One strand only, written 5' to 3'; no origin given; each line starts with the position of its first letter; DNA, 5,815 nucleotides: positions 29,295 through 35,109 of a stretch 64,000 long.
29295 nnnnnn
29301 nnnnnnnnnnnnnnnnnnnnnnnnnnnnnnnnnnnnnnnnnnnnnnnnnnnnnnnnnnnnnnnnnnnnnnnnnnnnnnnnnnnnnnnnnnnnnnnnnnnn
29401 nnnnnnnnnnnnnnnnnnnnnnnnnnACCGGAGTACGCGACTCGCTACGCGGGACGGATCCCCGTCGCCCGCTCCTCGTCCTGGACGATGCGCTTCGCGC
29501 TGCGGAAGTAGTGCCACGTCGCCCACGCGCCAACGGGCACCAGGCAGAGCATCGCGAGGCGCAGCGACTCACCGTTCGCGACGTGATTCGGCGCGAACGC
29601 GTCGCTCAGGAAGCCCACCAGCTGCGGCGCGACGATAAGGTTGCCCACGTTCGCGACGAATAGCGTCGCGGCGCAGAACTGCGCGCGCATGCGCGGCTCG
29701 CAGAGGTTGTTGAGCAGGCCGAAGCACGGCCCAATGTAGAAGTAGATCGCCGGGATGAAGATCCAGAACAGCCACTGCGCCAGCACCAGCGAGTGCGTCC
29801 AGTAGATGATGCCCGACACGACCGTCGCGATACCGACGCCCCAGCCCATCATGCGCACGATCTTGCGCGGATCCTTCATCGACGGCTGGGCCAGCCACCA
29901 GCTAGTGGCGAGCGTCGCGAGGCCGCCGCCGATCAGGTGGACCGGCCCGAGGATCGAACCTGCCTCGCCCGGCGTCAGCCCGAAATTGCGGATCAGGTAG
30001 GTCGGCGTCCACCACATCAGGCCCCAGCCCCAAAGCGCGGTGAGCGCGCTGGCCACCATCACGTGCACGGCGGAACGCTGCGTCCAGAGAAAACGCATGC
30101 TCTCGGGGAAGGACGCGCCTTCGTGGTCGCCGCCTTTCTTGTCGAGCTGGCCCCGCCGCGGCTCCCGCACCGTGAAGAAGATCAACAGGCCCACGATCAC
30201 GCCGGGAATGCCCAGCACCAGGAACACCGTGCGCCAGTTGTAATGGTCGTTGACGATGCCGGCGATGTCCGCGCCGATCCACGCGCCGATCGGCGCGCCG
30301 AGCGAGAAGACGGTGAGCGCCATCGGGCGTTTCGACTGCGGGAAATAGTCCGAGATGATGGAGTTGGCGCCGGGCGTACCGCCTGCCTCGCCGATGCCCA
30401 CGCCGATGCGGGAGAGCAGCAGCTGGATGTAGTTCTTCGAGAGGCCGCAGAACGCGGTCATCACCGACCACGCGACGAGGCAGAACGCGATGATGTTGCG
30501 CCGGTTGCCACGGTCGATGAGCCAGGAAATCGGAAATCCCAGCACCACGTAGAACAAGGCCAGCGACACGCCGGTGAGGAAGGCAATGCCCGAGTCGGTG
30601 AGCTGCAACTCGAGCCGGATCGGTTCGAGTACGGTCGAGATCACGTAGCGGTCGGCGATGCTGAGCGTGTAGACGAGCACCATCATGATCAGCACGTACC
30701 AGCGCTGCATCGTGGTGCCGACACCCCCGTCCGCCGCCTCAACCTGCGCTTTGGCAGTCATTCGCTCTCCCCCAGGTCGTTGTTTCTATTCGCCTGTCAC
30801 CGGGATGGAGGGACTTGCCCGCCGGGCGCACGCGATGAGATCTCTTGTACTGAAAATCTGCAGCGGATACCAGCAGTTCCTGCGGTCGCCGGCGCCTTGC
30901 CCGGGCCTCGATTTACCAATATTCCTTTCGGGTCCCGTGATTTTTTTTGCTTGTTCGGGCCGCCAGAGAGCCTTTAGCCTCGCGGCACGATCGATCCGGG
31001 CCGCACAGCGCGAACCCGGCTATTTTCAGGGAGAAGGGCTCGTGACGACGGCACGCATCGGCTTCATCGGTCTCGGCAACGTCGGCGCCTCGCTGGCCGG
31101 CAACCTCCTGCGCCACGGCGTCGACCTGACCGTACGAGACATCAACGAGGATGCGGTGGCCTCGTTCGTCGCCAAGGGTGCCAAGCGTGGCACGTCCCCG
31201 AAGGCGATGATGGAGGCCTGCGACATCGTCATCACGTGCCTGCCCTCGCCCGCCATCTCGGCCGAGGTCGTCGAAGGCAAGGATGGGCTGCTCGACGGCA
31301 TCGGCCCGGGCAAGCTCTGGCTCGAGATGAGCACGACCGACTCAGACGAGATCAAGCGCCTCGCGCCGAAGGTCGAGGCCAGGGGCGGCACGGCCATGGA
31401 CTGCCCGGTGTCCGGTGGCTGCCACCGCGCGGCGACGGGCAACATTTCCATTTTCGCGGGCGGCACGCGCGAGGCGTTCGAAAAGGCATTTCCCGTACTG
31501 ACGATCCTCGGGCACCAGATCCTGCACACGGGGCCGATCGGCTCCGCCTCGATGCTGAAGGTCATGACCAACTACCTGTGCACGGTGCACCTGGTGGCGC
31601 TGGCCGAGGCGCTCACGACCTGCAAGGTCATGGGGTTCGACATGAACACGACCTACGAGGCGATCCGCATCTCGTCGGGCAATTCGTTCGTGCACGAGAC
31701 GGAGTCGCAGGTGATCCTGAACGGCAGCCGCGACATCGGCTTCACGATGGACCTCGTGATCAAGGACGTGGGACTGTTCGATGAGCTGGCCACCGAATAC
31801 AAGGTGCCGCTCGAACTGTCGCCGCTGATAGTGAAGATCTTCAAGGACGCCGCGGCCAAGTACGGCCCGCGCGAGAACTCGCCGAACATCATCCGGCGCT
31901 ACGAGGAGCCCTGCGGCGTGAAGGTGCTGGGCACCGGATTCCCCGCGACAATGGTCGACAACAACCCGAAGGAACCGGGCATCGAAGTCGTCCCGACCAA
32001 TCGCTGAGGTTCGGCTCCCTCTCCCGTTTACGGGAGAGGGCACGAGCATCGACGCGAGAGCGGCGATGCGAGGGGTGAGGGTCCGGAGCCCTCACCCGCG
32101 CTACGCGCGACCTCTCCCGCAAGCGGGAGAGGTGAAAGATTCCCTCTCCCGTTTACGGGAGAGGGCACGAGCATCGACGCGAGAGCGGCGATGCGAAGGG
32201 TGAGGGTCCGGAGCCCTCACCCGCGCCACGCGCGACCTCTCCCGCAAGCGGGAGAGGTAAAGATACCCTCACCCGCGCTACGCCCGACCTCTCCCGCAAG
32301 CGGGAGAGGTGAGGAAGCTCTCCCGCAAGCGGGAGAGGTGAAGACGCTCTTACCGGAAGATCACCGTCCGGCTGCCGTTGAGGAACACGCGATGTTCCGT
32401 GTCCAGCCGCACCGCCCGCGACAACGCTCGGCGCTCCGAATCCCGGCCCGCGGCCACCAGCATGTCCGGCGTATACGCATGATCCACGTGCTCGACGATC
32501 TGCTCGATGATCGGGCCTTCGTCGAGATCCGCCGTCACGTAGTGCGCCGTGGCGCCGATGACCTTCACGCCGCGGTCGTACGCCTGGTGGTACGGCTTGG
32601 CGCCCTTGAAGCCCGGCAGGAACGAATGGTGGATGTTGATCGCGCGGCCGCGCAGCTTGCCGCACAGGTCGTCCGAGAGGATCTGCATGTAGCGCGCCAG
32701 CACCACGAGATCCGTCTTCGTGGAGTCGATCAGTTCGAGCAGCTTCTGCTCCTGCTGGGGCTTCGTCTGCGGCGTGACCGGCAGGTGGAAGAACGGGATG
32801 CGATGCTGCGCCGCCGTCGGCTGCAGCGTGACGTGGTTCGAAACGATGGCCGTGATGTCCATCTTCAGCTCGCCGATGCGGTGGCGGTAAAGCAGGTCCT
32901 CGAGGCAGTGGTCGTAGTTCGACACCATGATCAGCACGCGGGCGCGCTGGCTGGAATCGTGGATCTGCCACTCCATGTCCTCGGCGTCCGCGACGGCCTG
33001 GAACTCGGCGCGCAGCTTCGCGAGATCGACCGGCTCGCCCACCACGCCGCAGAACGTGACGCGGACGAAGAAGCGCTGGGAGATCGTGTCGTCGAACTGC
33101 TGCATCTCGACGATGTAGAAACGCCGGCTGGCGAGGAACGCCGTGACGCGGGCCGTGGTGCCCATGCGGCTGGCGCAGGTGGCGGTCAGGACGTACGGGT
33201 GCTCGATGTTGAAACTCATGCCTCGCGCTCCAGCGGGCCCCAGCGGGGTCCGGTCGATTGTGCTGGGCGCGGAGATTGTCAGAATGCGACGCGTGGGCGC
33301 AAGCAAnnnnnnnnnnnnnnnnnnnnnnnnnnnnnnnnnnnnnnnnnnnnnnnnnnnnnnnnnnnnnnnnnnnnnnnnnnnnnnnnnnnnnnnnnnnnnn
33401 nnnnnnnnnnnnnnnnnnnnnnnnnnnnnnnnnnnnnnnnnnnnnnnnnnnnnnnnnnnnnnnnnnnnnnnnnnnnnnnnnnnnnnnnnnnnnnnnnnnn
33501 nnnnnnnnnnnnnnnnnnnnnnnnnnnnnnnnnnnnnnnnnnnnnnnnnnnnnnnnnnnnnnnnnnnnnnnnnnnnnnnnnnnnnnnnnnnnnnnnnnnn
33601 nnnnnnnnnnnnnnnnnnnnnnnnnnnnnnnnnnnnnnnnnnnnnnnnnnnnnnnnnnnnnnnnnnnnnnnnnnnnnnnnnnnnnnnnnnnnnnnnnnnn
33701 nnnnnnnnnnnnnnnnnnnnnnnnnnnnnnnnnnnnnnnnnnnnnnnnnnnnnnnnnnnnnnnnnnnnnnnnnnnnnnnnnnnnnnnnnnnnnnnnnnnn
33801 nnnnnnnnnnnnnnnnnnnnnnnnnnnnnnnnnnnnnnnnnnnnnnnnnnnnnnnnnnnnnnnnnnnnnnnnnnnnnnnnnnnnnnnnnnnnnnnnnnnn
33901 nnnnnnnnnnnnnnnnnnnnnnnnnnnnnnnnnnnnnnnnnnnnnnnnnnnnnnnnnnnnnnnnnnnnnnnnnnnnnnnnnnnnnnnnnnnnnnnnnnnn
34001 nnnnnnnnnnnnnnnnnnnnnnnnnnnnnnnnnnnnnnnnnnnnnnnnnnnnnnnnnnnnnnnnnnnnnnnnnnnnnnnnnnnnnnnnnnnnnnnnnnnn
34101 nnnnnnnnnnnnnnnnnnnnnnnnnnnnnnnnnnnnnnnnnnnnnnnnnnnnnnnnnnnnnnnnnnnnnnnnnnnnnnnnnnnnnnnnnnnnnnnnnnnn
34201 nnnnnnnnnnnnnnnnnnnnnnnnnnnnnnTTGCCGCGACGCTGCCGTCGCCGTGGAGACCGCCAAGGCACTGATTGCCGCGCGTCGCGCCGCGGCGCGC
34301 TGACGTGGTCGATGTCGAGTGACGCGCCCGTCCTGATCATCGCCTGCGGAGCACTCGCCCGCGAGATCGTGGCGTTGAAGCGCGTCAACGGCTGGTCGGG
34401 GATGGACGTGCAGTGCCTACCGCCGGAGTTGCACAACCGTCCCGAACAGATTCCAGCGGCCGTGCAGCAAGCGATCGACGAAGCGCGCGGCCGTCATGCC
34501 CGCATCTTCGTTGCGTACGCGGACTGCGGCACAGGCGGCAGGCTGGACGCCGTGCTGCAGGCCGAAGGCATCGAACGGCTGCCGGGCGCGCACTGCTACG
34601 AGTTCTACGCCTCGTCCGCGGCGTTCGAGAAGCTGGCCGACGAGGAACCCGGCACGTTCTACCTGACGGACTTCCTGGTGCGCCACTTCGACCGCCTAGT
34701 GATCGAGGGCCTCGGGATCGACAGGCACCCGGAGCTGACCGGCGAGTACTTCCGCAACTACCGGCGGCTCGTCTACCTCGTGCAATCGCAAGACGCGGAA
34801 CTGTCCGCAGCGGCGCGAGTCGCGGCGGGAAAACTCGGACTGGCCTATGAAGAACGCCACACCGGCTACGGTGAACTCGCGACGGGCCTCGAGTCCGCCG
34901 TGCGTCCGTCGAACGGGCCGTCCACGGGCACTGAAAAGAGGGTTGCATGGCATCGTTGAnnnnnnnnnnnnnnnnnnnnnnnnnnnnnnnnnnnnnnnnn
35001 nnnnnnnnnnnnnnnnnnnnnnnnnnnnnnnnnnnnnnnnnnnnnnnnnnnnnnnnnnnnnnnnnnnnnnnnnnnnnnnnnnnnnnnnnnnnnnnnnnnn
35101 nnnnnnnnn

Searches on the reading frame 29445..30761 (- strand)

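Call 15: search_protein_families(library=pfam, proteins=[window:29445-30761:-])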
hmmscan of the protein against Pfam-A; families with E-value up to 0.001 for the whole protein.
window:29445-30761:- (438 aa): 3 families
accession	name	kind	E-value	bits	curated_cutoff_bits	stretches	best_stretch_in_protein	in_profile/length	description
PF07690.21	MFS_1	-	3.1e-41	141.9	33.4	1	28-376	2-345/347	Major Facilitator Superfamily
PF00083.30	Sugar_tr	-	1.1e-08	34.8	22.3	1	75-196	63-190/452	Sugar (and other) transporter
PF03137.26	OATP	-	2.4e-08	33.2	25.8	1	214-316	278-379/545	Organic Anion Transporter Polypeptide (OATP) family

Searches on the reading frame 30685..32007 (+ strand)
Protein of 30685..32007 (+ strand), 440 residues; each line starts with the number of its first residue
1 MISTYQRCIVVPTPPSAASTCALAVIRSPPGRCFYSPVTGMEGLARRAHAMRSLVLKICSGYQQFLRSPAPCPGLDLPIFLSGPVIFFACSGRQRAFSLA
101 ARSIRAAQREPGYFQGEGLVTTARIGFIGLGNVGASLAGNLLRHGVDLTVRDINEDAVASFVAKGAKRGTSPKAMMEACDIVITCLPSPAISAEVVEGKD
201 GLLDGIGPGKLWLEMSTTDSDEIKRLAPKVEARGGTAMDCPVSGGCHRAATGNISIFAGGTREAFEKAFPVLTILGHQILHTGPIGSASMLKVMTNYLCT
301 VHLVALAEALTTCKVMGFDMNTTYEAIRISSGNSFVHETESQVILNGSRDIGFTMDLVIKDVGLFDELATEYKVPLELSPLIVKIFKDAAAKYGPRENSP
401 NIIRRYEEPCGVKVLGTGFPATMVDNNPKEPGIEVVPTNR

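Call 15: search_protein_families(library=pfam, proteins=[window:30685-32007:+])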
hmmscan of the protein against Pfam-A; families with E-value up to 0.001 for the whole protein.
window:30685-32007:+ (440 aa): 4 families
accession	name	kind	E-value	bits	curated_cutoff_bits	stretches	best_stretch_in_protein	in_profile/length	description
PF03446.21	NAD_binding_2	-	1.3e-41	142.7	21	1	124-283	1-161/161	NAD binding domain of 6-phosphogluconate dehydrogenase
PF14833.11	NAD_binding_11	-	4.6e-22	79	30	1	286-404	1-120/122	NAD-binding of NADP-dependent 3-hydroxyisobutyrate dehydrogenase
PF03807.23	F420_oxidored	-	3.7e-07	31.1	21.6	1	124-192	1-73/94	NADP oxidoreductase coenzyme F420-dependent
PF02826.25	2-Hacid_dh_C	-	1.2e-05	25.2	25.1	1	98-188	12-101/178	D-isomer specific 2-hydroxyacid dehydrogenase, NAD binding domain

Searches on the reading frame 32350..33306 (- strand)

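Call 15: search_protein_families(library=pfam, proteins=[window:32350-33306:-])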
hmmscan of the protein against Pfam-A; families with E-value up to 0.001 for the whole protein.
window:32350-33306:- (318 aa): 2 families
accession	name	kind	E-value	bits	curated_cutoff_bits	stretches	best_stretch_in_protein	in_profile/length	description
PF00551.24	Formyl_trans_N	-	6.7e-38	130.7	26.1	1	123-299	2-181/181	Formyl transferase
PF01842.31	ACT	-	0.00037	20.6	27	0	38-105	1-64/66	ACT domain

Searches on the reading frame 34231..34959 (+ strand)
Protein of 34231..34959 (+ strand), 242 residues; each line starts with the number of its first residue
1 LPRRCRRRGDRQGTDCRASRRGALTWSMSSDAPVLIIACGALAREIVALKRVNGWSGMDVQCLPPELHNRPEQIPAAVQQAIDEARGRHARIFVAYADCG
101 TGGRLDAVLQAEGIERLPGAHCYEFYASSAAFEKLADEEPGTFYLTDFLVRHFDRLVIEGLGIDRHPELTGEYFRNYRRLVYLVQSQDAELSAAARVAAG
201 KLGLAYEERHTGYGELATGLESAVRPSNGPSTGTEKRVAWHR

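Call 15: search_protein_families(library=pfam, proteins=[window:34231-34959:+])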
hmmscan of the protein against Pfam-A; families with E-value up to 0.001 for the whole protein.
window:34231-34959:+ (242 aa): 1 family
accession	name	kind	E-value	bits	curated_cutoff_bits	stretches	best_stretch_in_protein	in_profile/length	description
PF07796.16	DUF1638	-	6.5e-30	104.6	27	1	62-217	1-158/161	Protein of unknown function (DUF1638)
